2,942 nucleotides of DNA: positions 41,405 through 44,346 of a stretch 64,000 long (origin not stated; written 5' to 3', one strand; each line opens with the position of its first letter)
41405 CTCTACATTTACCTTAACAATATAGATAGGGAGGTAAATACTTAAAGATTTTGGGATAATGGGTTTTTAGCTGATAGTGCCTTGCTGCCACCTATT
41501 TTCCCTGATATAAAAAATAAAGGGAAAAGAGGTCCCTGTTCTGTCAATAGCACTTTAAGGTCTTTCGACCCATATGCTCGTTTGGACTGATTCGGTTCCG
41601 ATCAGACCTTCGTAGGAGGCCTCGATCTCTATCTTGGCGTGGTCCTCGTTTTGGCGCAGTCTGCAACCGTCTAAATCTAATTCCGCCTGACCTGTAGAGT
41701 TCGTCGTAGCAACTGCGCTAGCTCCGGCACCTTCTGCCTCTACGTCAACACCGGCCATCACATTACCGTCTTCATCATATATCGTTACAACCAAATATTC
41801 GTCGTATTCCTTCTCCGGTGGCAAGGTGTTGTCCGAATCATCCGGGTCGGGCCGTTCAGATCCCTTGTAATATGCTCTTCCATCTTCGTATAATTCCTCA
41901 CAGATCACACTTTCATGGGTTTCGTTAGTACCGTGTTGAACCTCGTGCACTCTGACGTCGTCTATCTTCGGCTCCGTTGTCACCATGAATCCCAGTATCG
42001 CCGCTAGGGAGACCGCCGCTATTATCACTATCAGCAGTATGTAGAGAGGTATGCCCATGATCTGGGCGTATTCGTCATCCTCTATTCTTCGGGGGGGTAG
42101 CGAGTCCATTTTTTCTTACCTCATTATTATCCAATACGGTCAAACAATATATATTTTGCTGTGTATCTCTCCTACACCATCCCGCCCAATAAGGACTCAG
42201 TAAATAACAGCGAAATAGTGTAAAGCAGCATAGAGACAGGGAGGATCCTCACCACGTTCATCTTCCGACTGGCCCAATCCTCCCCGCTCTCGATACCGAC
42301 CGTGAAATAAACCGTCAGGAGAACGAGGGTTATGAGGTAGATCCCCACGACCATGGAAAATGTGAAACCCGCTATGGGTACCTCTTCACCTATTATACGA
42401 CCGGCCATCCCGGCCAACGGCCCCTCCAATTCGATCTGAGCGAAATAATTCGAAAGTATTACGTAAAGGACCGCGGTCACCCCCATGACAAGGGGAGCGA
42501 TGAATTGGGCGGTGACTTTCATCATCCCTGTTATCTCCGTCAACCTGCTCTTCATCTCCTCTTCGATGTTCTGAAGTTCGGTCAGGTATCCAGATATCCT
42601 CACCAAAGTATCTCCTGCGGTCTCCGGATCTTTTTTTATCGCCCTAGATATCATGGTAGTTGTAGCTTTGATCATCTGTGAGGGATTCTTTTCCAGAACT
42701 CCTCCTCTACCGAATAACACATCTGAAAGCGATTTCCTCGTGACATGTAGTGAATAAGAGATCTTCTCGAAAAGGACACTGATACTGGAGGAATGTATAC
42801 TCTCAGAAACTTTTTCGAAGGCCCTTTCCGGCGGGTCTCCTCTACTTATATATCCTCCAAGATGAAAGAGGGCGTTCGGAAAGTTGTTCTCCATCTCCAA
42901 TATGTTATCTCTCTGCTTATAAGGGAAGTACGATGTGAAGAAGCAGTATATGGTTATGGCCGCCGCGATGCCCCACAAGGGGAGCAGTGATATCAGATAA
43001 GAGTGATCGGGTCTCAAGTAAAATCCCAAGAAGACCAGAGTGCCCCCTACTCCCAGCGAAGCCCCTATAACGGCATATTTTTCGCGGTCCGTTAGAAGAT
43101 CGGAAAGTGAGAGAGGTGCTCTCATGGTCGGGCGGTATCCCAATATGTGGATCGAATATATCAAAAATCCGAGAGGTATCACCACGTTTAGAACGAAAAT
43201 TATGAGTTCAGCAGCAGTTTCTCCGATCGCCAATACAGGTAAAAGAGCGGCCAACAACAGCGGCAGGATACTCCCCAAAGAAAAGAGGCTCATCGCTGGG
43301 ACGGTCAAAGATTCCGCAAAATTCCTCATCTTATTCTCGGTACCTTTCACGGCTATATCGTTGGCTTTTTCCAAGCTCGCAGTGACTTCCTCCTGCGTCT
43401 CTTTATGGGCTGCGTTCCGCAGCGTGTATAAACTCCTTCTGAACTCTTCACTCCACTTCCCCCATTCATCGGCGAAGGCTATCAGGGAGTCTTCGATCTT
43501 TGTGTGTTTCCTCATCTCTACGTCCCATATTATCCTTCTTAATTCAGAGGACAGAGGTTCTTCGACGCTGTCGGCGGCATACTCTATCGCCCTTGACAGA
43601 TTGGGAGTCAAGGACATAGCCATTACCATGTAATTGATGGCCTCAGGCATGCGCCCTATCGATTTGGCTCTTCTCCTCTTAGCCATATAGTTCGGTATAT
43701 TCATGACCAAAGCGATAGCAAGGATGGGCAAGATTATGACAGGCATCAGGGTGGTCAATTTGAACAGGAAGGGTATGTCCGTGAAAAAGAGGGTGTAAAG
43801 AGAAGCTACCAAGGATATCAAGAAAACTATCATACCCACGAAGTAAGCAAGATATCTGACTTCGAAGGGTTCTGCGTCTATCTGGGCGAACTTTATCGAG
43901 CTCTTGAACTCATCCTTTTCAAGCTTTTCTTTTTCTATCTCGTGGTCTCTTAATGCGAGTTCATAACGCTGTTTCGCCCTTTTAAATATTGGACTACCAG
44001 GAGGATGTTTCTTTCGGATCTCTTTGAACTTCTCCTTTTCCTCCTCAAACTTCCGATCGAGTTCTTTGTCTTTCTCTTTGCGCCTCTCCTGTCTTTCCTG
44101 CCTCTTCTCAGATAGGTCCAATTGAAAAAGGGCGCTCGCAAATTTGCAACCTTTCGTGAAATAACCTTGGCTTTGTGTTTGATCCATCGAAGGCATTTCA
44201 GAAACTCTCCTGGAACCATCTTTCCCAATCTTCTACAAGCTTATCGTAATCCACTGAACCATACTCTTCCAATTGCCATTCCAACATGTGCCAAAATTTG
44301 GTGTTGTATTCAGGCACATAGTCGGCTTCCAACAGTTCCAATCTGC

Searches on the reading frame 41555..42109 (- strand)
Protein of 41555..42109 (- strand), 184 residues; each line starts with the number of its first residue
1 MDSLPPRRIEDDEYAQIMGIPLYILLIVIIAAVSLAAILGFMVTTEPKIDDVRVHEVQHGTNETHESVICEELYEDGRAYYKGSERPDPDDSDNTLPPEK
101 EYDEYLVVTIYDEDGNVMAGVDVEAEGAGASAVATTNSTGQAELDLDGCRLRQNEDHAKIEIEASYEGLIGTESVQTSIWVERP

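Call 4: search_protein_families(library=pfam, proteins=[window:41555-42109:-], max_evalue=0.01)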
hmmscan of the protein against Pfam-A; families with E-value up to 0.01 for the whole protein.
window:41555-42109:- (184 aa): 2 families
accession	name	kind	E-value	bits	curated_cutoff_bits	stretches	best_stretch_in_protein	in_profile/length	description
PF13620.12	CarboxypepD_reg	-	0.0011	19.7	32.3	1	108-145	4-43/82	Carboxypeptidase regulatory-like domain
PF02369.22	Big_1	-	0.0027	18.2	34.9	1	106-147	21-67/93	Bacterial Ig-like domain (group 1)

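Call 5: search_protein_families(library=ncbifam, proteins=[window:41555-42109:-], max_evalue=0.01)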
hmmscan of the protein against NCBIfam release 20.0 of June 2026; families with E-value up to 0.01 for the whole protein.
window:41555-42109:- (184 aa): 0 families

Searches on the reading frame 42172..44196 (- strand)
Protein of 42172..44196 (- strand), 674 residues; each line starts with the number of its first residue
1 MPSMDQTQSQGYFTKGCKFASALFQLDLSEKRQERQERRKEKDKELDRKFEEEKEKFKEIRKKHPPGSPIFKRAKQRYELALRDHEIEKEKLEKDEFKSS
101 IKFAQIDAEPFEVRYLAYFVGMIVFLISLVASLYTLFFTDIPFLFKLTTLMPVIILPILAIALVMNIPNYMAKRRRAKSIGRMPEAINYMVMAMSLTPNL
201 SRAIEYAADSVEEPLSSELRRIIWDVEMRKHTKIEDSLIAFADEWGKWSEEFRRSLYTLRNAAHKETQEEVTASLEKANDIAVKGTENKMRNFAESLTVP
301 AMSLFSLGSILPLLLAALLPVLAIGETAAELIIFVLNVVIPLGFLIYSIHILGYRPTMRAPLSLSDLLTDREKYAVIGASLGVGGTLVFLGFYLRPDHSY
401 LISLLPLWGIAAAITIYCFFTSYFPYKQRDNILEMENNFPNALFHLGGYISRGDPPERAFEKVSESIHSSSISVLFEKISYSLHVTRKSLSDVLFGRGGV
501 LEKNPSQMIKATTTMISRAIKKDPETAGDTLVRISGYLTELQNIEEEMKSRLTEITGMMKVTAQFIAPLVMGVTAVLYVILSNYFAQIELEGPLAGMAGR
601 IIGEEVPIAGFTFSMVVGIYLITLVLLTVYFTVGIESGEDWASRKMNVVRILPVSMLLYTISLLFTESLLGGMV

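Call 4: search_protein_families(library=pfam, proteins=[window:42172-44196:-], max_evalue=0.01)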
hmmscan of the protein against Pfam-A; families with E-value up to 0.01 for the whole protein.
window:42172-44196:- (674 aa): 1 family
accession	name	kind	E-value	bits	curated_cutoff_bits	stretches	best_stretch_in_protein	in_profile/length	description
PF00482.28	T2SSF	-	3.4e-05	24.2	25.2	1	187-320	2-125/125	Type II secretion system (T2SS), protein F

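Call 5: search_protein_families(library=ncbifam, proteins=[window:42172-44196:-], max_evalue=0.01)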
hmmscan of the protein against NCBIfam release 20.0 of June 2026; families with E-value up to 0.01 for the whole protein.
window:42172-44196:- (674 aa): 0 families
